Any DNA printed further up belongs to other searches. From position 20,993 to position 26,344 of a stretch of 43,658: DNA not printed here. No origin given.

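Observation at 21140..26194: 1684-aa giant RecJ-like protein with DHH/DHHA1 motifs separated by over 1000 aa of unassignable sequence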

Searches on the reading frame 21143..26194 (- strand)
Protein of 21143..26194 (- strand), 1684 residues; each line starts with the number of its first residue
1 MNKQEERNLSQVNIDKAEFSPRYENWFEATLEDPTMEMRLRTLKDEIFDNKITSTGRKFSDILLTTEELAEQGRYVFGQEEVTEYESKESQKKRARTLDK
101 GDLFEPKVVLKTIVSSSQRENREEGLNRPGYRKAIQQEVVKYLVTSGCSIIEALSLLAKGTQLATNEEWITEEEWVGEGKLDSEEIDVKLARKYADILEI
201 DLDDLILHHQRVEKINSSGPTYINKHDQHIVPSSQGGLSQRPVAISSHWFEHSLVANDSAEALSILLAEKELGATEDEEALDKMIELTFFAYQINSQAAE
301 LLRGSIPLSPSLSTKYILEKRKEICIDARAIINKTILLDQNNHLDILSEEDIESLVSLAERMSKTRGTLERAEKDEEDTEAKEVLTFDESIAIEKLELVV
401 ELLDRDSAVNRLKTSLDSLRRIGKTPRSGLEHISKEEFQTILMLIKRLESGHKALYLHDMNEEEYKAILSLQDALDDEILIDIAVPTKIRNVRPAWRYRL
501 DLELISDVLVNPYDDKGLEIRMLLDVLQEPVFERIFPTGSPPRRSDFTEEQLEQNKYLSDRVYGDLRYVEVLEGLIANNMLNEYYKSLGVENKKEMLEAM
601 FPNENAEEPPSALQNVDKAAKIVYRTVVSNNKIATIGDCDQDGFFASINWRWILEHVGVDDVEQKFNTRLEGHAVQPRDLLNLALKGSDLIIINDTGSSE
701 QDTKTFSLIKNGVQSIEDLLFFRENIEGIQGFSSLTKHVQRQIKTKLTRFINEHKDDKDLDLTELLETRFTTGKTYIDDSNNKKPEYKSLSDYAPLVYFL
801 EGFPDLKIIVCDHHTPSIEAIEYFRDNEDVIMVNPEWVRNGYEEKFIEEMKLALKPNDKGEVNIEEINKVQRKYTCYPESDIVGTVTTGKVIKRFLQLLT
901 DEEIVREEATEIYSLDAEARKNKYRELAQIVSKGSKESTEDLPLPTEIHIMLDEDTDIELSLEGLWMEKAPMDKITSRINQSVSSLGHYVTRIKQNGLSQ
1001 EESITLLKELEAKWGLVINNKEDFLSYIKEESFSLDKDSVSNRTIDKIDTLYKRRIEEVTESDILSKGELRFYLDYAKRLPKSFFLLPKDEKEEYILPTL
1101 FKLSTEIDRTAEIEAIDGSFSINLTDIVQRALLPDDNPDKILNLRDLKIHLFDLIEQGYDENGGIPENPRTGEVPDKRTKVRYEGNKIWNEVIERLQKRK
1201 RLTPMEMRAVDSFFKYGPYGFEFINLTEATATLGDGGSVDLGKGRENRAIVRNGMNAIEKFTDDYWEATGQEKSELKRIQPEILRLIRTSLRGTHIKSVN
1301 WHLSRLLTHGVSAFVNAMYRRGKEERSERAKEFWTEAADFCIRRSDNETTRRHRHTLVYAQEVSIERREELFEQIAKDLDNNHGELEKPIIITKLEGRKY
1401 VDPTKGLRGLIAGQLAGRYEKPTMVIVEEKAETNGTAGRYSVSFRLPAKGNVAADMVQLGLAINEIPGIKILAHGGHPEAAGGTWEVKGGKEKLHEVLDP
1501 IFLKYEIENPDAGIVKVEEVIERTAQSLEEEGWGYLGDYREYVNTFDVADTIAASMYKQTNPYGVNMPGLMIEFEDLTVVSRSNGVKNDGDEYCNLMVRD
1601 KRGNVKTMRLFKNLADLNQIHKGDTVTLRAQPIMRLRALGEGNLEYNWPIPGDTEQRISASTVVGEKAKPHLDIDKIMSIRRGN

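Call 6: search_protein_families(library=pfam, proteins=[window:21143-26194:-], max_evalue=1)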
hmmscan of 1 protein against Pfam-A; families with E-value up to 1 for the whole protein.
window:21143-26194:- (1684 aa): 2 families
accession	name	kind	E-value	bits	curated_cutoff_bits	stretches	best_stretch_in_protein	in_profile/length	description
PF02272.25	DHHA1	-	0.0002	22.2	25.9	1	1409-1498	19-96/102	DHHA1 domain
PF01368.27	DHH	-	0.00092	19.9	28.1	0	632-702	1-54/125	DHH family, N-terminal domain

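Call 7: search_protein_families(library=ncbifam, proteins=[window:21143-26194:-], max_evalue=1)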
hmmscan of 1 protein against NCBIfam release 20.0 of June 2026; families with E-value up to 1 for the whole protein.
window:21143-26194:- (1684 aa): 2 families
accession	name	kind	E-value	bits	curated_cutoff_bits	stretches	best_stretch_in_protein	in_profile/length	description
TIGR00644.1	recJ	equivalog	6.1e-19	67.7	396.9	2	579-702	3-126/546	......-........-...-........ exonuclease RecJ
NF008290.0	PRK11070.1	equivalog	2e-05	23.3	900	1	579-702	24-144/577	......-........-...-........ exonuclease RecJ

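Call 8: search_solved_structures(query=window:21143-26194:-, max_evalue=1, show_alignments=3)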
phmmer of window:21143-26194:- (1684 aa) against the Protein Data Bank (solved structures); distinct sequences matched with E-value up to 1: 0.

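Call 12: find_homologous_proteins(query=window:21143-26194:-, max_evalue=0.001)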
Query window:21143-26194:- (1684 aa): 19 proteins with E <= 0.001 among 8000 candidates.
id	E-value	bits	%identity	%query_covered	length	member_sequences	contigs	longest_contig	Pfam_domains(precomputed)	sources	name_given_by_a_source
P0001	0.0e+0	3762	100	100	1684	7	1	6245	-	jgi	jgi:single-stranded DNA-specific DHH superfamily exonuclease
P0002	0.0e+0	3414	89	100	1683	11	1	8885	-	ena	-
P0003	0.0e+0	3411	89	100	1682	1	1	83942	-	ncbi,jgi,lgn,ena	ncbi:MAG: hypothetical protein WCY37_02070 [Candidatus Dojkabacteria bacterium]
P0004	0.0e+0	3383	89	100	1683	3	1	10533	-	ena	-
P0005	0.0e+0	3237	85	100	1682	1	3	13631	-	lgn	-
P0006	0.0e+0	3111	82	100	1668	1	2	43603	-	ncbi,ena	-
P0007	0.0e+0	2766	87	83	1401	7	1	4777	PF02272.25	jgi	-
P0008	0.0e+0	2472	66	100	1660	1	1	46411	-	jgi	jgi:single-stranded DNA-specific DHH superfamily exonuclease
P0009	0.0e+0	2436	64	100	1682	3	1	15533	-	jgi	-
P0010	0.0e+0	2311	61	100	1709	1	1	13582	-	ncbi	-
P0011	0.0e+0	2288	61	99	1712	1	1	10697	-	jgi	jgi:single-stranded DNA-specific DHH superfamily exonuclease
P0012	0.0e+0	2184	59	100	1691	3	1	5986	PF02272.25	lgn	-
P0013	0.0e+0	2042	56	99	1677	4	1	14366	-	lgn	-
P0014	0.0e+0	1966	55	100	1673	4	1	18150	-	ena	-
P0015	0.0e+0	1953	55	100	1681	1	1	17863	-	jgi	jgi:single-stranded DNA-specific DHH superfamily exonuclease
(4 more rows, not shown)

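Call 14: search_solved_structures(query=A1, max_evalue=1, show_alignments=3)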
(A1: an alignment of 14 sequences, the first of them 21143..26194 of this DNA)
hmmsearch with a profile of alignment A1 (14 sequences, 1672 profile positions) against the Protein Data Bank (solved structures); distinct sequences matched with E-value up to 1: 0.

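Call 34: find_homologous_proteins(query=A3, max_evalue=0.001)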
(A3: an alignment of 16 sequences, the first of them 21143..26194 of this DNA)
Query A3 (16 sequences) (1684 aa, profile of the alignment): 19 proteins with E <= 0.001 among 8000 candidates.
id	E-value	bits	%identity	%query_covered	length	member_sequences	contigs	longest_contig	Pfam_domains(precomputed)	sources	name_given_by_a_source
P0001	0.0e+0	2876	100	100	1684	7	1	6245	-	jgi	jgi:single-stranded DNA-specific DHH superfamily exonuclease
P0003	0.0e+0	2872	89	100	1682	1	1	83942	-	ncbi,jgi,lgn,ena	ncbi:MAG: hypothetical protein WCY37_02070 [Candidatus Dojkabacteria bacterium]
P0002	0.0e+0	2847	89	100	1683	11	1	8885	-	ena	-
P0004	0.0e+0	2842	89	100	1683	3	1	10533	-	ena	-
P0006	0.0e+0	2825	82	100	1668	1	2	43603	-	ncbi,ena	-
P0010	0.0e+0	2823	61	100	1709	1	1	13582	-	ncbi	-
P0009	0.0e+0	2819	64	100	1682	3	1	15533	-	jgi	-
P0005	0.0e+0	2811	85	100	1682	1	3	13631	-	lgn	-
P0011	0.0e+0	2810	61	99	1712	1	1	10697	-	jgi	jgi:single-stranded DNA-specific DHH superfamily exonuclease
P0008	0.0e+0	2786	66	100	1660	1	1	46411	-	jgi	jgi:single-stranded DNA-specific DHH superfamily exonuclease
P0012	0.0e+0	2769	59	100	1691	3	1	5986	PF02272.25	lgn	-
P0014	0.0e+0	2749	55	100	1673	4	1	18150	-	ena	-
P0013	0.0e+0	2720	56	99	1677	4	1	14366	-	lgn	-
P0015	0.0e+0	2719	55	100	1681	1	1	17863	-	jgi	jgi:single-stranded DNA-specific DHH superfamily exonuclease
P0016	0.0e+0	2711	54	100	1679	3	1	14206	-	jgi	-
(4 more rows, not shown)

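Call 37: search_protein_families(library=phrogs, proteins=[window:21143-26194:-], max_evalue=1)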
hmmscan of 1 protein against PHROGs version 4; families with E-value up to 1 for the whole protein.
window:21143-26194:- (1684 aa): 5 families
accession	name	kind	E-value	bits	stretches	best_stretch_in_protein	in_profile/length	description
phrog_2484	-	DNA, RNA and nucleotide metabolism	1.5e-25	90.9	2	578-703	13-136/564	RecJ-like ssDNA exonuclease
phrog_3321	-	other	0.021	15.9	1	548-610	34-94/132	rhodanese-related sulfurtransferase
phrog_18082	-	unknown function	0.039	15.3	1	1583-1622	10-48/77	-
phrog_25292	-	unknown function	0.16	12.9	1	131-149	10-28/52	-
phrog_20802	-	unknown function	0.17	13.5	0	572-610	41-79/108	-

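Call 38: search_protein_families(library=padloc, proteins=[window:21143-26194:-], max_evalue=1)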
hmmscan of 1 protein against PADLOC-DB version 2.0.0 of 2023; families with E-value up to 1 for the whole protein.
window:21143-26194:- (1684 aa): 0 families

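Call 42: find_related_loci(query=A3, collection=genome_contigs, flank=6000)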
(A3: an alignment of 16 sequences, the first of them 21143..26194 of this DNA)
Query A3 (1684 aa) in genome_contigs; peptide patterns used: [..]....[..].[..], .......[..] (x = any residue, [..] = any of these).
46 stretches matched a pattern; 12 encode a relative of the query (tblastn E <= 1e-3); 12 distinct loci.
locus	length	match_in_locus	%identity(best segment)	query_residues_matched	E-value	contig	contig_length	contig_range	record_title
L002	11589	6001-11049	89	1-1682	0e+0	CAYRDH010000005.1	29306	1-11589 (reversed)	MAG TPA_asm: uncultured Candidatus Saccharibacteria bacterium isolate SRP241341_co1_3 genome assembly, contig: NODE_1833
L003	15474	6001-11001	82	1-1681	0e+0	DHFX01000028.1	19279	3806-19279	MAG TPA_asm: Candidatus Dojkabacteria bacterium UBA4813 UBA4813_contig_16477, whole genome shotgun sequence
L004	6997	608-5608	82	1-1681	0e+0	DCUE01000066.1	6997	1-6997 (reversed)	MAG TPA_asm: Candidatus Dojkabacteria bacterium UBA2222 UBA2222_contig_173854, whole genome shotgun sequence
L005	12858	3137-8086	54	2-1681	0e+0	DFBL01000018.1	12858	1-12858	MAG TPA_asm: Candidatus Dojkabacteria bacterium UBA3081 UBA3081_contig_55862, whole genome shotgun sequence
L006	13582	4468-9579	61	1-1683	0e+0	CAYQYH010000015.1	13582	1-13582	MAG TPA_asm: uncultured Candidatus Saccharibacteria bacterium isolate SRP067234_co1_238 genome assembly, contig: k99_703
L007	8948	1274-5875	45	16-1682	0e+0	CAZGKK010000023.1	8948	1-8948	MAG TPA_asm: uncultured Candidatus Saccharibacteria bacterium isolate SRP192927_co6_329 genome assembly, contig: NODE_20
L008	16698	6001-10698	42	4-1682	0e+0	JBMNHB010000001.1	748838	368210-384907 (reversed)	MAG: Candidatus Dojkabacteria bacterium isolate SBF912LR0HQ0189 contig_24471, whole genome shotgun sequence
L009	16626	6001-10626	41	12-1682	0e+0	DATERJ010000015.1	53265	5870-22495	MAG TPA_asm: Candidatus Dojkabacteria bacterium isolate SMAG_U9070 k141_102055, whole genome shotgun sequence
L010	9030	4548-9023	44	16-1636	0e+0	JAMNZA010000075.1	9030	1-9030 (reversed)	MAG: Methanobacteriota archaeon isolate Bin_39 Bin_39_scaffold_7737, whole genome shotgun sequence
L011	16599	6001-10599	44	16-1682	0e+0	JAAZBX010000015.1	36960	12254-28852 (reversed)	MAG: Candidatus Dojkabacteria bacterium isolate AS06rmzACSIP_65 617795_AS06, whole genome shotgun sequence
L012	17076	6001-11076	28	77-1677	3e-156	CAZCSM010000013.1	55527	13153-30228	MAG TPA_asm: uncultured Candidatus Saccharibacteria bacterium isolate SRP192927_co10_24 genome assembly, contig: NODE_23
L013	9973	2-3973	44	224-1682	4e-171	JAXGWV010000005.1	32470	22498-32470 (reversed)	MAG: Candidatus Dojkabacteria bacterium isolate AnMBR.bin475 bin475_5, whole genome shotgun sequence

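Call 44: search_protein_families(library=pfam, alignment_id=A3, max_evalue=10)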
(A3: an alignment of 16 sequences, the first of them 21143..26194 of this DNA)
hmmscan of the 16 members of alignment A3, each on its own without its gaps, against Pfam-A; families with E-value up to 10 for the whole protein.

A. member 1, window:21143-26194:- (1684 aa): 2 families
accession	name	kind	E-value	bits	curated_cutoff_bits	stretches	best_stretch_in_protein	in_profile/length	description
PF02272.25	DHHA1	-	0.0002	22.2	25.9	1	1409-1498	19-96/102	DHHA1 domain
PF01368.27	DHH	-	0.00092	19.9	28.1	2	632-702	1-54/125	DHH family, N-terminal domain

B. families by the number of members that match (of 16 scanned): 12 families
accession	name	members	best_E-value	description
PF02272.25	DHHA1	16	1.4e-07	DHHA1 domain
PF01368.27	DHH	14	2.4e-06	DHH family, N-terminal domain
PF17768.7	RecJ_OB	2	0.0043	RecJ OB domain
PF24315.1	DUF7489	2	0.027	Domain of unknown function (DUF7489)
PF24132.1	DUF7399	1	0.049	Family of unknown function (DUF7399)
PF20860.2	Dicers_N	1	0.049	Dicers, N-terminal domain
PF10635.14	DisA-linker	1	0.092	DisA bacterial checkpoint controller linker region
PF01133.22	ER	1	0.13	Enhancer of rudimentary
PF12758.12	DUF3813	1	0.14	Protein of unknown function (DUF3813)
PF22785.1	Tc-R-P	1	0.27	Polymorphic toxin system, DSP-PTPase phosphatase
PF20936.3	GCIP_C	1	1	Grap2 and cyclin-D-interacting, C-terminal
PF07299.16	EF-G-binding_N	1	1.1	Elongation factor G-binding protein, N-terminal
